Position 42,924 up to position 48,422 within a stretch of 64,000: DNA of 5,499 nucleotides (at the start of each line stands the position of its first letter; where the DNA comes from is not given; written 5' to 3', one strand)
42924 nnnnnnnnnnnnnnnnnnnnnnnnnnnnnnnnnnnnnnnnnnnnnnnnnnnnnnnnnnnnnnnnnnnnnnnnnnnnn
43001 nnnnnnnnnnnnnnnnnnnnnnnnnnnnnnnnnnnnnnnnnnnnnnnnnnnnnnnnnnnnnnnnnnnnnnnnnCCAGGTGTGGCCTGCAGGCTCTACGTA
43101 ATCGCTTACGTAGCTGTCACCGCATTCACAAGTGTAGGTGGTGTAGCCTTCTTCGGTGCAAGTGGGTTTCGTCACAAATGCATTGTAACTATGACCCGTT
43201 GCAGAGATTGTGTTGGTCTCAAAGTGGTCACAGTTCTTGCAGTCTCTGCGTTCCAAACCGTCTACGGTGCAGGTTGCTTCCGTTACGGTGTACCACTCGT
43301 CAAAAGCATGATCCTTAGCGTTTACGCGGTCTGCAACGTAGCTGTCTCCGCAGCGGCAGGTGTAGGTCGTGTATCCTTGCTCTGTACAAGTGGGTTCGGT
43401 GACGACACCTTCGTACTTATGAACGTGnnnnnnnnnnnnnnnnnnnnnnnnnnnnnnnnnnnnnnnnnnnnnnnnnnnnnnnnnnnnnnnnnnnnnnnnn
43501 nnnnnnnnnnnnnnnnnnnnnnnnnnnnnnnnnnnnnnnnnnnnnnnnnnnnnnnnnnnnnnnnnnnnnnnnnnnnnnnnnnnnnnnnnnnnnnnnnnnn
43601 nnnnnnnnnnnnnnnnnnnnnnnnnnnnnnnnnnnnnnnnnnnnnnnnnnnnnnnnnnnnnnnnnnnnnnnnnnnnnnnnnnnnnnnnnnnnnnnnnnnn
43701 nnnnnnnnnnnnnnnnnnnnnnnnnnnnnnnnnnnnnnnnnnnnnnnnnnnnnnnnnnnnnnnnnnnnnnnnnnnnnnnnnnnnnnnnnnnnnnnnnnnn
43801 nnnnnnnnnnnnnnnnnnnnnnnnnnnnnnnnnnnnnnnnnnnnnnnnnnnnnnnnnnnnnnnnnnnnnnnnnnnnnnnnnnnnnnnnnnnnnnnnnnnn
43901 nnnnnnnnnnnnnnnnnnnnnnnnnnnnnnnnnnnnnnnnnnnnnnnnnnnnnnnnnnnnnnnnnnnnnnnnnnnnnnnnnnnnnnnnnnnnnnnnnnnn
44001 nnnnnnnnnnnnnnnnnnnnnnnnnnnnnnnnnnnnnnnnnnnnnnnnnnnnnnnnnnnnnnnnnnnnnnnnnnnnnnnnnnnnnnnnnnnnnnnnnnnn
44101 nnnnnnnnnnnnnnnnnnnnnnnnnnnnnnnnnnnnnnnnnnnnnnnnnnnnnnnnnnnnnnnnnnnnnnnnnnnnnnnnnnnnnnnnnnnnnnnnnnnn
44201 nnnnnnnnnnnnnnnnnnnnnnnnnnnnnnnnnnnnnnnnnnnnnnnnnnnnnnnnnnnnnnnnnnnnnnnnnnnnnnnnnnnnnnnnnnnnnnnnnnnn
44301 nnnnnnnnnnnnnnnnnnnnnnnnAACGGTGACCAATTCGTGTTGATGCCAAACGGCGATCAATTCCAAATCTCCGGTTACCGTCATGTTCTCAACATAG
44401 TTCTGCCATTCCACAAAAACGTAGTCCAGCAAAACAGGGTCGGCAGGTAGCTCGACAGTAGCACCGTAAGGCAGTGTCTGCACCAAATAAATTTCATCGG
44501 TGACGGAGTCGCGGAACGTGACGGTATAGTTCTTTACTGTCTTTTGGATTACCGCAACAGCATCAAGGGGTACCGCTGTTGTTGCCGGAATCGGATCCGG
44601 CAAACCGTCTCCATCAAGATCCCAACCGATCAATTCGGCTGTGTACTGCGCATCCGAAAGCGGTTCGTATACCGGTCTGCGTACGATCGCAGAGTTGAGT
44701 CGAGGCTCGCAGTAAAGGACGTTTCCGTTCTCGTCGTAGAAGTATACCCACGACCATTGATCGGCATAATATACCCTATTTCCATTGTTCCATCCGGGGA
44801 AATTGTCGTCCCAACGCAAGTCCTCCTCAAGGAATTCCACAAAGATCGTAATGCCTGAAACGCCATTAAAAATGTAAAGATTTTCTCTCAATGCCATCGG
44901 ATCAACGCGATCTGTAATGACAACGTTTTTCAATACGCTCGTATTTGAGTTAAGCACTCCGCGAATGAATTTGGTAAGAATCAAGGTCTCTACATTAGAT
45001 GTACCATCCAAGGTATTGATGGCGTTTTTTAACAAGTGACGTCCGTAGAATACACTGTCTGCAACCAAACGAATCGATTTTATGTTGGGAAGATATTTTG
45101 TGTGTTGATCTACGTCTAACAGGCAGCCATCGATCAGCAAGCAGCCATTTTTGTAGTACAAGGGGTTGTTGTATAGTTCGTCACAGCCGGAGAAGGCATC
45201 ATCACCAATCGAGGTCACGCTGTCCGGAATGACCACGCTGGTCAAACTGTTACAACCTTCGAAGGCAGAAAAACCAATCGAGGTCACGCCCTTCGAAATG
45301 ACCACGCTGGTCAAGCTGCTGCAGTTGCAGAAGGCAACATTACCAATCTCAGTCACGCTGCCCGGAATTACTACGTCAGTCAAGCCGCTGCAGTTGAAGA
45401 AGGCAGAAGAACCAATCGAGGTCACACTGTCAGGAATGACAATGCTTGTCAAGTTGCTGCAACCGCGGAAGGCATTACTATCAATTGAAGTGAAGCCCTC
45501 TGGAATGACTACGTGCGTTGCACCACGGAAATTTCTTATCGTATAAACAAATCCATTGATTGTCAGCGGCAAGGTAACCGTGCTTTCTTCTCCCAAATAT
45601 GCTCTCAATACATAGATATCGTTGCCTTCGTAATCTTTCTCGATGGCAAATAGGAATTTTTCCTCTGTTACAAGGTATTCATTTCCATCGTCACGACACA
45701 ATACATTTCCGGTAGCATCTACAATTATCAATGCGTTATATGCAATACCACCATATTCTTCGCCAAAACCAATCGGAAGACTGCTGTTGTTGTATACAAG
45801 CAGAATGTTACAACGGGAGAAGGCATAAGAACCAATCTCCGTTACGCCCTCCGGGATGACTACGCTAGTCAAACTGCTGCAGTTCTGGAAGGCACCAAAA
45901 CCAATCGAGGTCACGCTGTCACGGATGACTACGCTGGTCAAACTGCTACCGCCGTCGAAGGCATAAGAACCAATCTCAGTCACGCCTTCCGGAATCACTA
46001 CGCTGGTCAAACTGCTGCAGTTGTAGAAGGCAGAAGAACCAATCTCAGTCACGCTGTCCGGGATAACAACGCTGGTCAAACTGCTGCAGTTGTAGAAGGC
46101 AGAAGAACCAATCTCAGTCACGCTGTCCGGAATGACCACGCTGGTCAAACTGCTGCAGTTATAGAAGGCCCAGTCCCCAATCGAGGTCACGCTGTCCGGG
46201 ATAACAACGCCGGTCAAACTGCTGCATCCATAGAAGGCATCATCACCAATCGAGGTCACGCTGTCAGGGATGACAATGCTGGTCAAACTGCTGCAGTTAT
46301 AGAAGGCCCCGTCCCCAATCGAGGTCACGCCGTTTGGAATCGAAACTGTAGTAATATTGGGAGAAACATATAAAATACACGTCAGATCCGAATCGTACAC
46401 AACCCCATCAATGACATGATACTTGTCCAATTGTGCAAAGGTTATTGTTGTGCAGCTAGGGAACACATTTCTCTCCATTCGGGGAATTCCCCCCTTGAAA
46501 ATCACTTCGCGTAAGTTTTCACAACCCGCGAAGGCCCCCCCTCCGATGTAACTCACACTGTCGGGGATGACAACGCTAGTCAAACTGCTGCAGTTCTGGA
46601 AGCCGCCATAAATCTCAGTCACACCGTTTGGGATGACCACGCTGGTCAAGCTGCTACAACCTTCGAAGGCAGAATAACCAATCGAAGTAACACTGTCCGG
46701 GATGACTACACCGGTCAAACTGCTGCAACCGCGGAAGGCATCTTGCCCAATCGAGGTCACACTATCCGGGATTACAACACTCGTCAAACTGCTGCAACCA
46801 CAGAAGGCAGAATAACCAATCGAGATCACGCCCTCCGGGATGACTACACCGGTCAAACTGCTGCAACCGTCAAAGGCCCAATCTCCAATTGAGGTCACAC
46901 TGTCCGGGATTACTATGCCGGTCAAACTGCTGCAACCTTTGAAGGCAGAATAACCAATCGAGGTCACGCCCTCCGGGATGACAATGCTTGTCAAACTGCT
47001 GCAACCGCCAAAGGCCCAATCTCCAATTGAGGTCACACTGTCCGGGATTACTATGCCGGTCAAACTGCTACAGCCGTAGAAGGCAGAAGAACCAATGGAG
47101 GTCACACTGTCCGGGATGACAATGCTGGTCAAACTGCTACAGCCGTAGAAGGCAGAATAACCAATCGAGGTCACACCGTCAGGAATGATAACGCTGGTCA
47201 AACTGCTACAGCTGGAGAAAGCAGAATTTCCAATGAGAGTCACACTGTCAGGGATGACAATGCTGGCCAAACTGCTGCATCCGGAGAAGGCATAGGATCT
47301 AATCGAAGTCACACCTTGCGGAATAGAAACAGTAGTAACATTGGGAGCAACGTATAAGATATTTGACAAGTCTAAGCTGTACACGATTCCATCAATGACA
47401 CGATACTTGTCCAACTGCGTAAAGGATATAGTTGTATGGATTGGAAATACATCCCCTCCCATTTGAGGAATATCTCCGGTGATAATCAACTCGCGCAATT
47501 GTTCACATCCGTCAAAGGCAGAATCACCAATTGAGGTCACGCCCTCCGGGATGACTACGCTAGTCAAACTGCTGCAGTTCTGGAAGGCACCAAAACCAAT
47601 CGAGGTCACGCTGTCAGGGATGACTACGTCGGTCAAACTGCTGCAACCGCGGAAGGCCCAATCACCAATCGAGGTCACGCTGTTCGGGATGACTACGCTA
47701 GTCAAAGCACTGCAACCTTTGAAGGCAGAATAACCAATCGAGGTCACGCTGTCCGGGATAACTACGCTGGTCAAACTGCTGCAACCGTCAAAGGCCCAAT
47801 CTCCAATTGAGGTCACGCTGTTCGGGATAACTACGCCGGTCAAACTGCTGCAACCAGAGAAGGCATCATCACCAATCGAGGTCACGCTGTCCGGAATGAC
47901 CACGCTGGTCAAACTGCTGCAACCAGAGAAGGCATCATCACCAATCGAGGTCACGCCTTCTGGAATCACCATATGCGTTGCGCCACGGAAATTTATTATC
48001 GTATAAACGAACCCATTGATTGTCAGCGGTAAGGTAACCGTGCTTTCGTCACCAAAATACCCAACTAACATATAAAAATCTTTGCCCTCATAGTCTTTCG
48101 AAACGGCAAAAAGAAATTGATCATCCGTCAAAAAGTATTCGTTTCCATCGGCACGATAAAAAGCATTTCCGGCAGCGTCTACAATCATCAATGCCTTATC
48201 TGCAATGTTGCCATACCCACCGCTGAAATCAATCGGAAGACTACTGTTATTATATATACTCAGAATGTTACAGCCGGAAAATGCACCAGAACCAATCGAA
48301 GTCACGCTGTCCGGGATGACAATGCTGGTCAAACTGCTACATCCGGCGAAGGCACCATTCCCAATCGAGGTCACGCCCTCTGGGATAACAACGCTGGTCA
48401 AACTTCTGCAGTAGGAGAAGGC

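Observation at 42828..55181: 4117-aa protein combining an S8 protease, >100 BspA-type LRRs, a Cys/His module array and a C-terminal dockerin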

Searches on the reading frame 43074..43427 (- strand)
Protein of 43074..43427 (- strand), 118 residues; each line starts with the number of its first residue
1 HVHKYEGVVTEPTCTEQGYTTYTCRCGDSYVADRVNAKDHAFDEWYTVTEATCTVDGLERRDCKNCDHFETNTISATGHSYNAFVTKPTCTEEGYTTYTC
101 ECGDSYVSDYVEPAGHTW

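Call 50: predict_structure(alignment_id=A2)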
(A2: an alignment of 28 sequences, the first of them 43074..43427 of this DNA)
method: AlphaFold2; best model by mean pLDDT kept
length: 118 residues; sequences in the alignment: 28
mean_pLDDT: 95.2   pTM: 0.62
mean pLDDT of the five models: 95.2, 94.9, 94.3, 94.2, 93.5
residues with pLDDT >= 90: 110; 70-90: 6; 50-70: 2; < 50: 0
segments of 3 or more residues with pLDDT < 50: none
pLDDT, mean of each block of 10 residues (from residue 1): 91 97 96 96 98 98 96 97 97 97 96 83
secondary structure, 60 per line:
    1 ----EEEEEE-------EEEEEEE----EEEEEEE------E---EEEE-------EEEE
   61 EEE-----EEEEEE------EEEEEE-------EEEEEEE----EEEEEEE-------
elements in order: E5-10 E18-24 E29-35 E46-49 E57-63 E69-74 E81-86 E94-100 E105-111

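Call 53: fold_search(model_id=the predicted structure, library=pdb)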
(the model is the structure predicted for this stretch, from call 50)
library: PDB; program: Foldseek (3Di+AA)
matches with E <= 10: 641; with E <= 0.001: 0
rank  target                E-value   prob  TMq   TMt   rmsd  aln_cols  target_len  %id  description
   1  8oxv_A                2.6e-01  0.38  0.23  0.05  20.0       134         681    4  Transglutaminase 3 zymogen in complex with DH patient-derived Fab DH63-B02 (released 2023-10-18)
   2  1l9n_A                3.1e-01  0.41  0.24  0.05  20.4       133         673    4  Three-dimensional structure of the human transglutaminase 3 enzyme: binding of calcium ions change structure for activ (released 2002-05-29)
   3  8oxw_A                3.5e-01  0.35  0.23  0.05  20.6       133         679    4  Transglutaminase 3 in complex with DH patient-derived Fab DH63-B02 (released 2023-10-18)
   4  7sqc_T0               3.5e-01  0.16  0.17  0.05  18.9       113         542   12  Ciliary C1 central pair apparatus isolated from Chlamydomonas reinhardtii (released 2022-04-13)
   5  4uid_A                3.9e-01  0.20  0.21  0.15  19.0       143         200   10  Crystal structure of the S-layer protein SbsC domains 4 and 5 (released 2016-04-13)
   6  6ybt_1                4.5e-01  0.38  0.24  0.05  22.6       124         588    7  Structure of a human 48S translational initiation complex - eIF3bgi (released 2020-09-16)
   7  9cyl_L                6.8e-01  0.16  0.21  0.15  20.4       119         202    7  Structure of LAG3 loop1 deletion bound to the MHC class II molecule I-A(b) (released 2024-08-21)
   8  6s9f_A                6.8e-01  0.16  0.23  0.12  18.5       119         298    7  Drosophila OTK, extracellular domains 3-5 (released 2020-03-25)
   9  1y43_B                7.1e-01  0.30  0.23  0.17  26.2       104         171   10  crystal structure of aspergilloglutamic peptidase from Aspergillus niger (released 2005-12-13)
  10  8bbf_B                7.5e-01  0.21  0.23  0.03  22.7       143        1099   10  Structure of the IFT-A complex; IFT-A1 module (released 2022-12-07)
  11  9gsd_B                7.5e-01  0.20  0.27  0.17  20.7       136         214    9  Cryo-EM structure of mouse PMCA-NPTN complex captured in E2 state (BEF3) (released 2025-08-06)
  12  1nug_B                7.9e-01  0.21  0.22  0.05  21.6       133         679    5  Role of Calcium Ions in the Activation and Activity of the Transglutaminase 3 Enzyme (2 calciums, 1 Mg, inactive form) (released 2003-04-22)
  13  3trs_D                8.3e-01  0.20  0.21  0.16  26.4       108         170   11  The crystal structure of aspergilloglutamic peptidase from Aspergillus niger (released 2012-08-22)
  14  8y6b_D                8.3e-01  0.13  0.21  0.06  24.2       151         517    9  Structure of human LGI1-ADAM22 complex in space group P212121 (released 2024-02-14)
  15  6xq6_B                8.7e-01  0.10  0.18  0.12  18.6       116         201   14  Receptor for Advanced Glycation End Products VC1 domain in complex with Fragment 11 (released 2021-07-14)
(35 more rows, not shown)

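Call 73: search_protein_representatives(alignment_id=A2)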
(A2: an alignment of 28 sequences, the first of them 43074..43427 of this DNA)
Query: 28 sequences, 117 profile positions. Proteins with E-value up to 0.001 (for the whole library): 63861; up to 1e-10: 39033; up to 1e-30: 12844. The best 150 are listed.
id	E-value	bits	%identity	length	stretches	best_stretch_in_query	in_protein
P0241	0.0e+00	2129.5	-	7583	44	1-116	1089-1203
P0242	0.0e+00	1639.8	-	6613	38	1-116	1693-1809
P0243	0.0e+00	1571.7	-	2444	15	1-115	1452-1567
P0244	0.0e+00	1518.9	-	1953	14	1-117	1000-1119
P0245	0.0e+00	1450.5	-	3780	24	1-108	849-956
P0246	0.0e+00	1402.0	-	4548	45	5-105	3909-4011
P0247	0.0e+00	1393.7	-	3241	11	1-116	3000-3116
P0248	0.0e+00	1361.7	-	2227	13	1-115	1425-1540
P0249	0.0e+00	1278.4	-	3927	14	1-117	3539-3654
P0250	0.0e+00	1264.0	-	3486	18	1-117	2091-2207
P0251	0.0e+00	1198.5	-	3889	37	1-117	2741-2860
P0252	0.0e+00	1193.5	-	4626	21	1-116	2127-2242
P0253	0.0e+00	1172.5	-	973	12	1-117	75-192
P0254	0.0e+00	1166.2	-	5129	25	1-116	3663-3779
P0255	0.0e+00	1161.6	-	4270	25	1-116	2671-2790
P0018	7.3e-255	845.3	-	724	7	1-116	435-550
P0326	7.3e-233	774.3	-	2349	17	1-115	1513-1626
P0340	3.2e-227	756.1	-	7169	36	7-117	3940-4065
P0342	3.4e-226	752.8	-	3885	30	8-116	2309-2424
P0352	3.6e-219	730.1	-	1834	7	1-116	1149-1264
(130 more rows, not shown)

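Call 75: search_protein_families(library=pfam, proteins=[P0243, P0253], max_evalue=1)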
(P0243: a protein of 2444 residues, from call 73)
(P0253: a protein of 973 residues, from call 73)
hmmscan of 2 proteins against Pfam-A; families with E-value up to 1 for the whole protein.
P0243 (2444 aa): 11 families
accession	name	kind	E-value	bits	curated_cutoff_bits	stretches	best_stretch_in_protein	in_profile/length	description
PF13306.12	LRR_5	-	2.3e-91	302.7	27.7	4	507-629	7-126/127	BspA type Leucine rich repeat region (6 copies)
PF01841.26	Transglut_core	-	4.3e-12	46.7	23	1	31-131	4-108/108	Transglutaminase-like superfamily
PF00404.24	Dockerin_1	-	8.7e-12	45.5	22.9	1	2384-2436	2-56/57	Dockerin type I domain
PF13855.12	LRR_8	-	1.9e-09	37.6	27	2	450-496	10-57/61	Leucine rich repeat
PF04473.18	DUF553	-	1.6e-06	28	20.5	1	37-130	11-112/140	Transglutaminase-like domain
PF03629.24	SASA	-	3.3e-06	27.3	24.8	1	825-1015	4-157/226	Carbohydrate esterase, sialic acid-specific acetylesterase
PF18355.7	DUF5607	-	0.00013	22.7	25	0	1838-1860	42-64/65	Domain of unknown function (DUF5607)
PF05725.18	FNIP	-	0.0043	17.6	21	1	271-306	4-38/44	FNIP Repeat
PF01248.31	Ribosomal_L7Ae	-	0.019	15.1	22.1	0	1531-1580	32-81/95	Ribosomal protein L7Ae/L30e/S12e/Gadd45 family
PF00036.39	EF-hand_1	-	0.092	12.8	25.4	0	2416-2430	9-23/29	EF hand domain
PF19726.4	DUF6218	-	0.33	11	26.8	0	1561-1594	44-77/229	Family of unknown function (DUF6218)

P0253 (973 aa): 1 family
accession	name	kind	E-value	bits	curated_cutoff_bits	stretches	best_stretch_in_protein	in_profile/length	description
PF01698.23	SAM_LFY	-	0.047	14.1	25.2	0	391-425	18-52/80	Floricaula / Leafy protein SAM domain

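Call 89: search_protein_families(library=pfam, proteins=[P0326, P0352, P0248], max_evalue=0.001)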
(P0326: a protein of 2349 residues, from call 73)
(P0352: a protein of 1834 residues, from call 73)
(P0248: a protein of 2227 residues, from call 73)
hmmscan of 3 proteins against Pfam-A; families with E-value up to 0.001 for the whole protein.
P0326 (2349 aa): 2 families
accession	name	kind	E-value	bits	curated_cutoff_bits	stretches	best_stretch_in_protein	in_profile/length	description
PF13306.12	LRR_5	-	9.3e-15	55.1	27.7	1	466-542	12-88/127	BspA type Leucine rich repeat region (6 copies)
PF06750.18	A24_N_bact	-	9e-05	22.9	23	0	1265-1297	28-60/84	Bacterial Peptidase A24 N-terminal domain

P0352 (1834 aa): 4 families
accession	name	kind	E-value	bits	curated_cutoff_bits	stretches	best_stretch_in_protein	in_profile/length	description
PF13306.12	LRR_5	-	4.5e-144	473.1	27.7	5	67-183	9-122/127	BspA type Leucine rich repeat region (6 copies)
PF13855.12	LRR_8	-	8.7e-21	73.9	27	0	494-535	12-54/61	Leucine rich repeat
PF00404.24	Dockerin_1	-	2.3e-09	37.7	22.9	1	1774-1827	1-56/57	Dockerin type I domain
PF00963.24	Cohesin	-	1.1e-07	32.5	24.1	1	1644-1747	5-116/139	Cohesin domain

P0248 (2227 aa): 3 families
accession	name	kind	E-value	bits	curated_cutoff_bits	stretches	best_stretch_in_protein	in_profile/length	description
PF13306.12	LRR_5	-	6.3e-58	194.6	27.7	2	609-726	10-125/127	BspA type Leucine rich repeat region (6 copies)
PF04122.17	CW_binding_2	-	1.6e-45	153.9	24.9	3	1930-2021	1-71/73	Cell wall binding domain 2 (CWB2)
PF00963.24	Cohesin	-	8e-23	81.6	24.1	1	31-132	2-113/139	Cohesin domain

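Call 90: find_encoding_contigs(protein=P0248, flank=10000, max_places=3)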
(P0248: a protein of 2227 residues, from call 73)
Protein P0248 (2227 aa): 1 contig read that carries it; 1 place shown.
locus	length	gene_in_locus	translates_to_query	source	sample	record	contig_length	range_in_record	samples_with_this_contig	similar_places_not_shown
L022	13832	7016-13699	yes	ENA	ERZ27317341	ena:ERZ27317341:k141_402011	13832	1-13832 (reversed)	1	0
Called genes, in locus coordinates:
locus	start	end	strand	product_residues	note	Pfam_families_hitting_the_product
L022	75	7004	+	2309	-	PF21461:HL_N-beta (faint), PF00082:Peptidase_S8, PF22359:Big-like (faint), PF26182:Ig_NUP210_5th (faint), PF26918:Ig_Eae (faint), PF02368:Big_2 (weak), PF00404:Dockerin_1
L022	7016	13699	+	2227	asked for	PF00963:Cohesin, PF13306:LRR_5, PF04122:CW_binding_2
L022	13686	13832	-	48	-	?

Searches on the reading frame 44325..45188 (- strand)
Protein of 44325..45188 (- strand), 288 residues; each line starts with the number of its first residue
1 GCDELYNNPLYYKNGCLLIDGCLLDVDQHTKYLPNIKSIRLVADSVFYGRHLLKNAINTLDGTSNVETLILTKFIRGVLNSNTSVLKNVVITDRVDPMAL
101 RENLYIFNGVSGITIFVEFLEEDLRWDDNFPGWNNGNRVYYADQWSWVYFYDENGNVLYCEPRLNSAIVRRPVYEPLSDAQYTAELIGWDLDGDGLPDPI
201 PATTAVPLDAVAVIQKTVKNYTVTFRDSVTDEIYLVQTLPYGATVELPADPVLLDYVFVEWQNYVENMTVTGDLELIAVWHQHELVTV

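Call 7: search_protein_families(library=pfam, proteins=[window:44325-45188:-], max_evalue=10)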
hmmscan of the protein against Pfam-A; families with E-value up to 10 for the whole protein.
seq(288 aa): 1 family
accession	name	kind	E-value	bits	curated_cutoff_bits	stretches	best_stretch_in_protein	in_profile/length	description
PF09479.16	Flg_new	-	5.9e-05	23.6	27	1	221-263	1-40/65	Listeria-Bacteroides repeat domain (List_Bact_rpt)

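Call 13: search_protein_families(library=ncbifam, proteins=[window:44325-45188:-], max_evalue=1)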
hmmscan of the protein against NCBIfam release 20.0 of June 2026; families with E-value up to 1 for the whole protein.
seq(288 aa): 0 families

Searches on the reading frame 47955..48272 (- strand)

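Call 7: search_protein_families(library=pfam, proteins=[window:47955-48272:-], max_evalue=10)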
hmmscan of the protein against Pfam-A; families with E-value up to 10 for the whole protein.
seq(106 aa): 2 families
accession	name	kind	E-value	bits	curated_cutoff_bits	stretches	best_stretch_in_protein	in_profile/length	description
PF02408.26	CUB_2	-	0.17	12.1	23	1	5-72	49-116/120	CUB-like domain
PF01665.21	Rota_NSP3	-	0.33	10.4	25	1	5-51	42-88/311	Rotavirus non-structural protein NSP3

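Call 13: search_protein_families(library=ncbifam, proteins=[window:47955-48272:-], max_evalue=1)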
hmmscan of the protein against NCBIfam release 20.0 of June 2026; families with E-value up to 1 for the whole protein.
seq(106 aa): 0 families
